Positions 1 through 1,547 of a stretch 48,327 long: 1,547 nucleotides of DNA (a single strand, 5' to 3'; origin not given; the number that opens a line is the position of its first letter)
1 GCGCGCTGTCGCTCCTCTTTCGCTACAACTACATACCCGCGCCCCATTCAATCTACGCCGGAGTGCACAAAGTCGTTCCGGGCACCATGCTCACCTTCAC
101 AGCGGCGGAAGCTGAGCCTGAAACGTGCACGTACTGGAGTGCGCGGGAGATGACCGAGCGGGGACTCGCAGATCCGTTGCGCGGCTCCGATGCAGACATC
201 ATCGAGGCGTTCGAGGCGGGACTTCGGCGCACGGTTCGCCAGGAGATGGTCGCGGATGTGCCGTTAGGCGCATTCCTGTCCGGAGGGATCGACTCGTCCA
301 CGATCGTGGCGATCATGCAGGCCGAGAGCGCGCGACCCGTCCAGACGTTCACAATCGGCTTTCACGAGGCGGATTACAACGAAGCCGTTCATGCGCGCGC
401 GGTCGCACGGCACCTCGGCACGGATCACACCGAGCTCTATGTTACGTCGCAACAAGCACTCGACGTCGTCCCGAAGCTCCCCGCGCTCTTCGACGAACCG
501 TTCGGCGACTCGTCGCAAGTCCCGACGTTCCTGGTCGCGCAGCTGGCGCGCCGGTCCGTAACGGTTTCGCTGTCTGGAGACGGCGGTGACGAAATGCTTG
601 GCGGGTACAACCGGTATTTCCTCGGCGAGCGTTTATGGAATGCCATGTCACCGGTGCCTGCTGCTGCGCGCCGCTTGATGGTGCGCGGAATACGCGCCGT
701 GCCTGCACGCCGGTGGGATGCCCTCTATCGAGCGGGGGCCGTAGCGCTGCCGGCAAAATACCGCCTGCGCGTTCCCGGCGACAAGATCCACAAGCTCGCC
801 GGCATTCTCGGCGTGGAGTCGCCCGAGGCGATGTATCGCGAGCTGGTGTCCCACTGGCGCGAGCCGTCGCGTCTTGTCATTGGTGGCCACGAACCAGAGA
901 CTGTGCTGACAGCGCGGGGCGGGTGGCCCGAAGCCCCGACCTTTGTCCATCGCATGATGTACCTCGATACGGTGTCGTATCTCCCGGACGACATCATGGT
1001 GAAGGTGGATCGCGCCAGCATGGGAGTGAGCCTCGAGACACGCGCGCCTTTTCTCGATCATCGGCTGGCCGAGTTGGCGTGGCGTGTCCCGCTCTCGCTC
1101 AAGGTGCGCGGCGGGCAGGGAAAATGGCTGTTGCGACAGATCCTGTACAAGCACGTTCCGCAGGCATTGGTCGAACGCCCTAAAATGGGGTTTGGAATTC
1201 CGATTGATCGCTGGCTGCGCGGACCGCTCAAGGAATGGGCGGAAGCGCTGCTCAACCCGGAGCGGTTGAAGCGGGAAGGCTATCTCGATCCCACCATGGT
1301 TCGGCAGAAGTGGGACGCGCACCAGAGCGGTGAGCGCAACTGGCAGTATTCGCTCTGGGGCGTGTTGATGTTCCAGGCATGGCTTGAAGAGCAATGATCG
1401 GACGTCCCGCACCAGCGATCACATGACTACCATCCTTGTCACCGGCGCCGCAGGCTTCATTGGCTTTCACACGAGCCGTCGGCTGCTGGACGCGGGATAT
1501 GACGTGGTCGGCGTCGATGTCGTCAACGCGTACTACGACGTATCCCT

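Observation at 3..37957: Five divergent AsnB-type glutamine amidotransferases in one glycan locus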

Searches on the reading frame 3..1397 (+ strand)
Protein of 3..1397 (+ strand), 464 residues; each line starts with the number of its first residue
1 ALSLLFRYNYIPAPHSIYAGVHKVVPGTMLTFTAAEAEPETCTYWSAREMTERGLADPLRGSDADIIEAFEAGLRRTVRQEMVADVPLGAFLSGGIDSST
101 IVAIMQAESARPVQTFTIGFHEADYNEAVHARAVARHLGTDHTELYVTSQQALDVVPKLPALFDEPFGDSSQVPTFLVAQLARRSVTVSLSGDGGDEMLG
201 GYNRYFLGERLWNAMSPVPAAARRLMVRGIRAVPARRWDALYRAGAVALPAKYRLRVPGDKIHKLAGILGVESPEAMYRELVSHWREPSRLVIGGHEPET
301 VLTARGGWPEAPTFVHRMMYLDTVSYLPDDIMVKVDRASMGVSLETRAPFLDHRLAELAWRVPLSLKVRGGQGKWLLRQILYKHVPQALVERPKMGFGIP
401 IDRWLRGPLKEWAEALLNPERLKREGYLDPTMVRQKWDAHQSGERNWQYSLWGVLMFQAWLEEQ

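Call 3: search_protein_families(library=pfam, proteins=[window:3-1397:+])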
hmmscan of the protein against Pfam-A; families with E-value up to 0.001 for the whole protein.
window:3-1397:+ (464 aa): 2 families
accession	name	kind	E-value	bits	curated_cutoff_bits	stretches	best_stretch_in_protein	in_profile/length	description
PF00733.27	Asn_synthase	-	3.3e-120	402.4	21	1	71-462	3-354/354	Asparagine synthase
PF06508.19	QueC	-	0.00037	20.5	22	1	91-150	5-63/210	Queuosine biosynthesis protein QueC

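Call 8: search_protein_families(library=ncbifam, proteins=[window:3-1397:+], max_evalue=0.00001)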
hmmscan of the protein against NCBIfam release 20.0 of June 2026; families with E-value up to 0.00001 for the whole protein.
window:3-1397:+ (464 aa): 6 families
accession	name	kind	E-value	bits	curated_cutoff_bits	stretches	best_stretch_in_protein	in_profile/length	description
TIGR03108.1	eps_aminotran_1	hypoth_equivalog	3e-108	363.1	816.9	1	5-463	184-627/628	XrtA/PEP-CTERM system amidotransferase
TIGR01536.1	asn_synth_AEB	equivalog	1.2e-74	252.2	267.1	1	6-397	185-517/517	asparagine synthase (glutamine-hydrolyzing)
TIGR03104.1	trio_amidotrans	equivalog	2e-61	208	570.1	2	9-205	188-383/589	N-acetylglutaminylglutamine amidotransferase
NF006949.0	PRK09431.1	equivalog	1.1e-36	126.5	499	2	40-203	187-359/554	asparagine synthase B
NF033535.1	lass_lactam_cya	exception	6.5e-22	77.8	525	2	17-200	195-377/668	lasso peptide isopeptide bond-forming cyclase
NF033561.1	macrolact_Ik_Al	subfamily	6.8e-18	64.6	300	1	14-200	151-332/561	albusnodin/ikarugamycin family macrolactam cyclase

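Call 39: find_homologous_proteins(query=window:3-1397:+, max_evalue=1e-20)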
Query window:3-1397:+ (464 aa): 8000 proteins with E <= 1e-20 among 8000 candidates; the best 120 are listed.
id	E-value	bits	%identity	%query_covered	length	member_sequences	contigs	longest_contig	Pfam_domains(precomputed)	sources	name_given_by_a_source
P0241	1.5e-253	860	80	100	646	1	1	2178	PF00733.28,PF13522.12,PF13537.12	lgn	-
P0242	1.3e-238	811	75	100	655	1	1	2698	PF00733.28,PF06508.20,PF13522.12,PF13537.12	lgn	-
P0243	3.1e-234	796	74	100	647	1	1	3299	PF00733.28,PF13522.12,PF13537.12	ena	-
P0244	1.5e-228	778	71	100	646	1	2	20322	PF00733.28,PF13522.12,PF13537.12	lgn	-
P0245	6.1e-214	729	68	100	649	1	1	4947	PF00733.28,PF13522.12,PF13537.12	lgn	-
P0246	1.4e-207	708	65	100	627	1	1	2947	PF00733.28,PF13522.12,PF13537.12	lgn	-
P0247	1.8e-203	695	63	100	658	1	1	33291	PF00733.28,PF13522.12,PF13537.12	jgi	jgi:asparagine synthase (glutamine-hydrolysing)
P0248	7.8e-202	689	63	100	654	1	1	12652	PF00733.28,PF13522.12,PF13537.12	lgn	-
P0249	2.3e-201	688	63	100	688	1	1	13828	PF00733.28,PF13522.12,PF02540.24,PF13537.12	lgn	-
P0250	9.4e-201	686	64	100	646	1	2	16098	PF00733.28,PF13522.12,PF13537.12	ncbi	-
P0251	1.3e-200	685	63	100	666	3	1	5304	PF00733.28,PF13522.12,PF13537.12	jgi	jgi:asparagine synthase (glutamine-hydrolysing)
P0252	2.1e-200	685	61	100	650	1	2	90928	PF00733.28,PF13522.12,PF13537.12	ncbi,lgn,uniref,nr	ncbi:asparagine synthase (glutamine-hydrolyzing) [Effusibacillus lacus]|uniref:asparagine synthase (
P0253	1.0e-199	682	64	100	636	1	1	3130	PF00733.28,PF13522.12,PF13537.12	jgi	jgi:asparagine synthase (glutamine-hydrolysing)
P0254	6.9e-199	680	63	100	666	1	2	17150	PF00733.28,PF13522.12,PF13537.12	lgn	-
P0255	1.7e-198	678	63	100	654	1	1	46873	PF00733.28,PF13522.12,PF13537.12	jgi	jgi:asparagine synthase (glutamine-hydrolysing)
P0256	3.3e-198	677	61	100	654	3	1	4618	PF00733.28,PF13522.12,PF13537.12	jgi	-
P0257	1.5e-197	675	64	100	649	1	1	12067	PF00733.28,PF13522.12,PF13537.12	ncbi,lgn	-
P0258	1.8e-197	675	62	100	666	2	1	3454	PF00733.28,PF13522.12,PF13537.12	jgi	jgi:asparagine synthase (glutamine-hydrolysing)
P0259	2.1e-197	675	65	100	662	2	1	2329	PF00733.28,PF13522.12,PF13537.12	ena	-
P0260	2.6e-197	675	62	100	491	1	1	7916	PF00733.28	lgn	-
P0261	3.8e-197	674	64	100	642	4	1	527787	PF00733.28,PF13522.12,PF13537.12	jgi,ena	-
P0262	5.7e-197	673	61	100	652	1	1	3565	PF00733.28,PF13522.12,PF13537.12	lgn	-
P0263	5.8e-197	673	62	100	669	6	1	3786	PF00733.28,PF13522.12,PF13537.12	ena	-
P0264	7.6e-197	673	62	100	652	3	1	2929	PF00733.28,PF13522.12,PF13537.12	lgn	-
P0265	1.0e-196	673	61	100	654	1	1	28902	PF00733.28,PF13522.12,PF13537.12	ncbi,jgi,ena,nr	ncbi:MAG: asparagine synthase (glutamine-hydrolyzing) [Nitrospirota bacterium]|nr:asparagine synthas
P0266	1.2e-196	672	62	100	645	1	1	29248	PF00733.28,PF13522.12,PF13537.12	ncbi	ncbi:MAG: asparagine synthase (glutamine-hydrolyzing) [Blastocatellia bacterium]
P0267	1.4e-196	672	62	100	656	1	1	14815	PF00733.28,PF06508.20,PF13522.12,PF13537.12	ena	-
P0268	1.6e-196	672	62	100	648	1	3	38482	PF00733.28,PF13522.12,PF13537.12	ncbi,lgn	-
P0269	2.3e-196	671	63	100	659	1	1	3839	PF00733.28,PF13522.12,PF13537.12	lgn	-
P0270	2.9e-196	671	61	100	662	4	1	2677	PF00733.28,PF13522.12,PF13537.12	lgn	-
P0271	3.8e-196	671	62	100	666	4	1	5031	PF00733.28,PF13522.12,PF13537.12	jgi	-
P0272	4.0e-196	671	62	100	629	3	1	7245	PF00733.28,PF13522.12,PF13537.12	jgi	jgi:asparagine synthase (glutamine-hydrolysing)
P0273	7.7e-196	670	63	100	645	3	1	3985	PF00733.28,PF13522.12,PF13537.12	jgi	jgi:asparagine synthase (glutamine-hydrolysing)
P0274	1.2e-195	669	62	100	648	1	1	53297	PF00733.28,PF13522.12,PF13537.12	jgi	jgi:asparagine synthase (glutamine-hydrolysing)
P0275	1.3e-195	669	61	100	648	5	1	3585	PF00733.28,PF13522.12,PF13537.12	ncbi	-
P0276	1.3e-195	669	61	100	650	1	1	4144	PF00733.28,PF13522.12,PF13537.12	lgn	-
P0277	1.3e-195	669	61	100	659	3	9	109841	PF00733.28,PF13522.12,PF13537.12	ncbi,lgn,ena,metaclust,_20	metaclust:\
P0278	1.4e-195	669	62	100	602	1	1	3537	PF00733.28,PF13522.12,PF13537.12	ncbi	-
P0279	1.7e-195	668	61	100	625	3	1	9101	PF00733.28,PF13522.12,PF13537.12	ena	-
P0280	1.9e-195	668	63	100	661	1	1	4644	PF00733.28,PF13522.12,PF13537.12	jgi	jgi:asparagine synthase (glutamine-hydrolysing)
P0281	2.1e-195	668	62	100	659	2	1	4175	PF00733.28,PF13522.12,PF13537.12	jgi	-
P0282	2.2e-195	668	62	100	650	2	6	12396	PF00733.28,PF13522.12,PF13537.12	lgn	-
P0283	2.4e-195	668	63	100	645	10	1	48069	PF00733.28,PF13522.12,PF13537.12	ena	-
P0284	2.5e-195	668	63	100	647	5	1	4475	PF00733.28,PF13522.12,PF13537.12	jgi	-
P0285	2.7e-195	668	62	100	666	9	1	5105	PF00733.28,PF13522.12,PF13537.12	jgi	jgi:asparagine synthase (glutamine-hydrolysing)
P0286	3.3e-195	668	61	100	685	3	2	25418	PF00733.28,PF06508.20,PF13522.12,PF13537.12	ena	-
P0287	4.5e-195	667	63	100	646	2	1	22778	PF00733.28,PF13522.12,PF13537.12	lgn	-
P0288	4.9e-195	667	62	100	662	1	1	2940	PF00733.28,PF06508.20,PF13522.12,PF13537.12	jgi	jgi:asparagine synthase (glutamine-hydrolysing)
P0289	6.1e-195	667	63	100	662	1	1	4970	PF00733.28,PF13522.12,PF13537.12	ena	-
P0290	6.2e-195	667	63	100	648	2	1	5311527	PF00733.28,PF13522.12,PF13537.12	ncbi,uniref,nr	ncbi:asparagine synthase (glutamine-hydrolyzing) [Gemmatirosa kalamazoonensis]|uniref:asparagine syn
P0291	6.8e-195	667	61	99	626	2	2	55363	PF00733.28,PF13522.12,PF13537.12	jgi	jgi:asparagine synthase (glutamine-hydrolysing)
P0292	7.2e-195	666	60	100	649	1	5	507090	PF00733.28,PF06508.20,PF13522.12,PF13537.12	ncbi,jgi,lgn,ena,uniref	ncbi:asparagine synthase (glutamine-hydrolyzing) [Scytonema sp. PCC 10023]|uniref:asparagine synthas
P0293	8.5e-195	666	61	100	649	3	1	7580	PF00733.28,PF13522.12,PF13537.12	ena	-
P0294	8.8e-195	666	63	100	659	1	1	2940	PF00733.28,PF13522.12,PF13537.12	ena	-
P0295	1.1e-194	666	62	100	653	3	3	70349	PF00733.28,PF13522.12,PF13537.12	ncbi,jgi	jgi:asparagine synthase (glutamine-hydrolysing)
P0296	1.1e-194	666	61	100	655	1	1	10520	PF00733.28,PF13522.12,PF13537.12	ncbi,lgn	-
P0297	1.3e-194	666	62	100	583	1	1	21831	PF00733.28,PF13522.12,PF13537.12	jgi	jgi:asparagine synthase (glutamine-hydrolysing)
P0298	1.4e-194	666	62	99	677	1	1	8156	PF00733.28,PF13522.12,PF13537.12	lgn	-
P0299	1.6e-194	665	62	100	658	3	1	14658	PF00733.28,PF13522.12,PF13537.12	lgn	-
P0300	1.8e-194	665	64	100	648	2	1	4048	PF00733.28,PF13522.12,PF13537.12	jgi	jgi:asparagine synthase (glutamine-hydrolysing)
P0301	2.4e-194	665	61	100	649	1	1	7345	PF00733.28,PF13522.12,PF13537.12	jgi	-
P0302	3.0e-194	664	61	100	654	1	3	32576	PF00733.28,PF06508.20,PF13522.12,PF13537.12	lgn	-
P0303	3.3e-194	664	61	100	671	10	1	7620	PF00733.28,PF13522.12,PF13537.12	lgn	-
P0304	3.3e-194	664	61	100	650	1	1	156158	PF00733.28,PF13522.12,PF13537.12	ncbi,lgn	-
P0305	3.3e-194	664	62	100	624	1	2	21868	PF00733.28,PF13522.12,PF13537.12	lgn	-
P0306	3.4e-194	664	60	100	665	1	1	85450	PF00733.28,PF13522.12,PF13537.12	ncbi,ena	-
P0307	3.5e-194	664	61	100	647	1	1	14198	PF00733.28,PF13522.12,PF13537.12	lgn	-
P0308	4.6e-194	664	61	100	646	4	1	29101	PF00733.28,PF13522.12,PF13537.12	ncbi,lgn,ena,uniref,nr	ncbi:asparagine synthase (glutamine-hydrolyzing) [Geobacter sp.]|uniref:asparagine synthase (glutami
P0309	5.3e-194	664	63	100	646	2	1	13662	PF00733.28,PF06508.20,PF13522.12,PF13537.12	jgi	jgi:asparagine synthase (glutamine-hydrolysing)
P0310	9.3e-194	663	61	100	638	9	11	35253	PF00733.28,PF13522.12,PF13537.12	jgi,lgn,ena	-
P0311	9.9e-194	663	60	100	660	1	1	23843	PF00733.28,PF13522.12,PF13537.12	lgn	-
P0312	9.9e-194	663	61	100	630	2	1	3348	PF00733.28,PF13522.12,PF13537.12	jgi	jgi:asparagine synthase (glutamine-hydrolysing)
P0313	1.0e-193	663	62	100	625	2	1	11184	PF00733.28,PF13522.12,PF13537.12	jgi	-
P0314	1.1e-193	663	60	100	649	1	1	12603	PF00733.28,PF13522.12,PF13537.12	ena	-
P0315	1.1e-193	662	61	100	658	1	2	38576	PF00733.28,PF13522.12,PF13537.12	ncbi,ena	-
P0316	1.3e-193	662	61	100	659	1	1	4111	PF00733.28,PF13522.12,PF13537.12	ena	-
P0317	1.6e-193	662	61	100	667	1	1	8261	PF00733.28,PF13522.12,PF13537.12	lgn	-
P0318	1.8e-193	662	61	100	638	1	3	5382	PF12481.14,PF00733.28,PF13522.12,PF13537.12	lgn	-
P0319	1.8e-193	662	61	100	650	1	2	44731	PF00733.28,PF13522.12,PF13537.12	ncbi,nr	ncbi:MAG: asparagine synthase (glutamine-hydrolyzing) [Acidobacteria bacterium]|nr:asparagine syntha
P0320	2.1e-193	662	63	99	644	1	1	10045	PF00733.28,PF13522.12,PF13537.12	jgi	-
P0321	2.1e-193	662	62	100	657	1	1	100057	PF00733.28,PF13522.12,PF13537.12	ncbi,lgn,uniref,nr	ncbi:asparagine synthase (glutamine-hydrolyzing) [Crenobacter cavernae]|uniref:asparagine synthase (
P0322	2.2e-193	662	61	100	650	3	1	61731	PF00733.28,PF06508.20,PF13522.12,PF13537.12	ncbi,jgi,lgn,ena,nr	ncbi:MAG: asparagine synthase (glutamine-hydrolyzing) [Goleter apudmare HA4340-LM2]|jgi:asparagine s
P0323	2.6e-193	661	62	100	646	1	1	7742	PF12481.14,PF00733.28,PF06508.20,PF13522.12,PF13537.12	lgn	-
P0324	2.8e-193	661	62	100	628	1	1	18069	PF00733.28,PF13522.12,PF13537.12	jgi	jgi:asparagine synthase (glutamine-hydrolysing)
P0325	3.1e-193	661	61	100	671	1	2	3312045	PF00733.28,PF13522.12,PF13537.12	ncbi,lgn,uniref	ncbi:asparagine synthase (glutamine-hydrolyzing) [Candidatus Methylocalor cossyra]|uniref:asparagine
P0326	3.4e-193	661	61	100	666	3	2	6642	PF00733.28,PF13522.12,PF13537.12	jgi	jgi:asparagine synthase (glutamine-hydrolysing)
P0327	4.0e-193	661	62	100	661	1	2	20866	PF00733.28,PF13522.12,PF13537.12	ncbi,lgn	-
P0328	4.6e-193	660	61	99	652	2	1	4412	PF00733.28,PF13522.12,PF13537.12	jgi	jgi:asparagine synthase (glutamine-hydrolysing)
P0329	4.7e-193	660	61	100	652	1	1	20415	PF00733.28,PF13522.12,PF13537.12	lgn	-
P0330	4.8e-193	660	61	100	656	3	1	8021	PF12481.14,PF00733.28,PF13522.12,PF13537.12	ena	-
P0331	5.3e-193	660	61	100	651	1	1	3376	PF00733.28,PF13522.12,PF13537.12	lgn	-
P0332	5.7e-193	660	61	100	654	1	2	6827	PF00733.28,PF13522.12,PF13537.12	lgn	-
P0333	5.8e-193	660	61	100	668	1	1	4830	PF00733.28,PF13522.12,PF13537.12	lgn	-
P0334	7.1e-193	660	61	100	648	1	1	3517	PF00733.28,PF13522.12,PF13537.12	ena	-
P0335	7.2e-193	660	60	100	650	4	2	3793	PF00733.28,PF13522.12,PF13537.12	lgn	-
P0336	8.3e-193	660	59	100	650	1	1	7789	PF00733.28,PF13522.12,PF13537.12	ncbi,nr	ncbi:MAG TPA: asparagine synthase (glutamine-hydrolyzing) [Blastocatellia bacterium]|nr:asparagine s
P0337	8.3e-193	660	63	99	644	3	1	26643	PF00733.28,PF13522.12,PF13537.12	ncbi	-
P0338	9.5e-193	659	61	100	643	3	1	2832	PF00733.28,PF13522.12,PF13537.12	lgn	-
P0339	1.1e-192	659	61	100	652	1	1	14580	PF00733.28,PF13522.12,PF13537.12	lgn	-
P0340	1.2e-192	659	61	100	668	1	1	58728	PF00733.28,PF13522.12,PF13537.12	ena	-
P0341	1.3e-192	659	61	100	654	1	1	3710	PF00733.28,PF13522.12,PF13537.12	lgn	-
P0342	1.3e-192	659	59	100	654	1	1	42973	PF00733.28,PF13522.12,PF13537.12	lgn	-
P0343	1.4e-192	659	59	100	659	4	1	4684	PF00733.28,PF13522.12,PF13537.12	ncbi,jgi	jgi:asparagine synthase (glutamine-hydrolysing)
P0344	1.4e-192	659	62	100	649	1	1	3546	PF00733.28,PF13522.12,PF13537.12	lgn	-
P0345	1.4e-192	659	63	100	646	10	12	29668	PF00733.28,PF13522.12,PF13537.12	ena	-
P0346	1.4e-192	659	60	100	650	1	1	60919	PF00733.28,PF13522.12,PF13537.12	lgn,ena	-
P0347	1.5e-192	659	62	100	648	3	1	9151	PF00733.28,PF13522.12,PF13537.12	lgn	-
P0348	1.9e-192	658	62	100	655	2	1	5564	PF00733.28,PF13522.12,PF13537.12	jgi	jgi:asparagine synthase (glutamine-hydrolysing)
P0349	1.9e-192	658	61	100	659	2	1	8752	PF00733.28,PF13522.12,PF13537.12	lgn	-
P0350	2.0e-192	658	61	100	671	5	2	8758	PF00733.28,PF13522.12,PF13537.12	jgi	jgi:asparagine synthase (glutamine-hydrolysing)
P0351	2.0e-192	658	62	100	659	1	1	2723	PF00733.28,PF13522.12,PF13537.12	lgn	-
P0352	2.1e-192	658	61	100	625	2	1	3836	PF00733.28,PF13522.12,PF13537.12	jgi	jgi:asparagine synthase (glutamine-hydrolysing)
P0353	2.2e-192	658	61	100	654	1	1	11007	PF00733.28,PF13522.12,PF13537.12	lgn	-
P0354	2.3e-192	658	61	100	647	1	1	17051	PF00733.28,PF13522.12,PF13537.12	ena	-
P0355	2.5e-192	658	61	100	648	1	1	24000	PF00733.28,PF13522.12,PF13537.12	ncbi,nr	ncbi:MAG TPA: asparagine synthase (glutamine-hydrolyzing) [Rubrobacteraceae bacterium]|nr:asparagine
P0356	3.3e-192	658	62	100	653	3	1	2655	PF00733.28,PF13522.12,PF13537.12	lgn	-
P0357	3.3e-192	658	60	100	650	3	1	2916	PF00733.28,PF13522.12,PF13537.12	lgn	-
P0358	3.7e-192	658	62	100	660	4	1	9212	PF00733.28,PF13522.12,PF13537.12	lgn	-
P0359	4.1e-192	657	59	100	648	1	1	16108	PF00733.28,PF13522.12,PF13537.12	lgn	-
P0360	4.3e-192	657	62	100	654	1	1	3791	PF00733.28,PF13522.12,PF13537.12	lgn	-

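Call 40: find_encoding_contigs(protein=P0244, flank=10000, max_places=2)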
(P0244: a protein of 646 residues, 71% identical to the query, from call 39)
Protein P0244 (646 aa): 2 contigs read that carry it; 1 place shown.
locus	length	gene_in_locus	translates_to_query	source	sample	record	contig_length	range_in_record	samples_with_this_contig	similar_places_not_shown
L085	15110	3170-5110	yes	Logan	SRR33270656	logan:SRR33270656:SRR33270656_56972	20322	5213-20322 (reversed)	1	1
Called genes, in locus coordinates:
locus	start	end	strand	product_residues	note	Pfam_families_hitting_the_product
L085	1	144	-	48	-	?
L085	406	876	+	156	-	PF03168:LEA_2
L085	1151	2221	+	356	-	PF13167:GTP-bdg_N, PF16360:GTP-bdg_M, PF01926:MMR_HSR1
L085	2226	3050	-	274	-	PF13489:Methyltransf_23, PF06325:PrmA (weak), PF13847:Methyltransf_31, PF08241:Methyltransf_11, PF08242:Methyltransf_12, PF13649:Methyltransf_25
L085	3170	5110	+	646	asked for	PF13522:GATase_6, PF13537:GATase_7, PF00733:Asn_synthase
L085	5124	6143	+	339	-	PF01073:3Beta_HSD, PF01370:Epimerase, PF02719:Polysacc_synt_2, PF04321:RmlD_sub_bind, PF07993:NAD_binding_4 (faint), PF08659:KR (weak), PF16363:GDP_Man_Dehyd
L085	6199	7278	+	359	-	PF13439:Glyco_transf_4, PF13579:Glyco_trans_4_4, PF00534:Glycos_transf_1, PF13692:Glyco_trans_1_4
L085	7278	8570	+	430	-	-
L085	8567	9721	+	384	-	PF13439:Glyco_transf_4, PF13579:Glyco_trans_4_4, PF00534:Glycos_transf_1, PF13692:Glyco_trans_1_4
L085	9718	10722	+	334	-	PF13649:Methyltransf_25, PF13847:Methyltransf_31, PF08241:Methyltransf_11, PF08242:Methyltransf_12 (weak)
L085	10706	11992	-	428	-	PF13439:Glyco_transf_4, PF13579:Glyco_trans_4_4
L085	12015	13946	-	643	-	PF13522:GATase_6, PF13537:GATase_7, PF00733:Asn_synthase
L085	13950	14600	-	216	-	PF02585:PIG-L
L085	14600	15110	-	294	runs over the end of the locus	PF25084:LbH_EIF2B, PF25087:GMPPB_C, PF00132:Hexapep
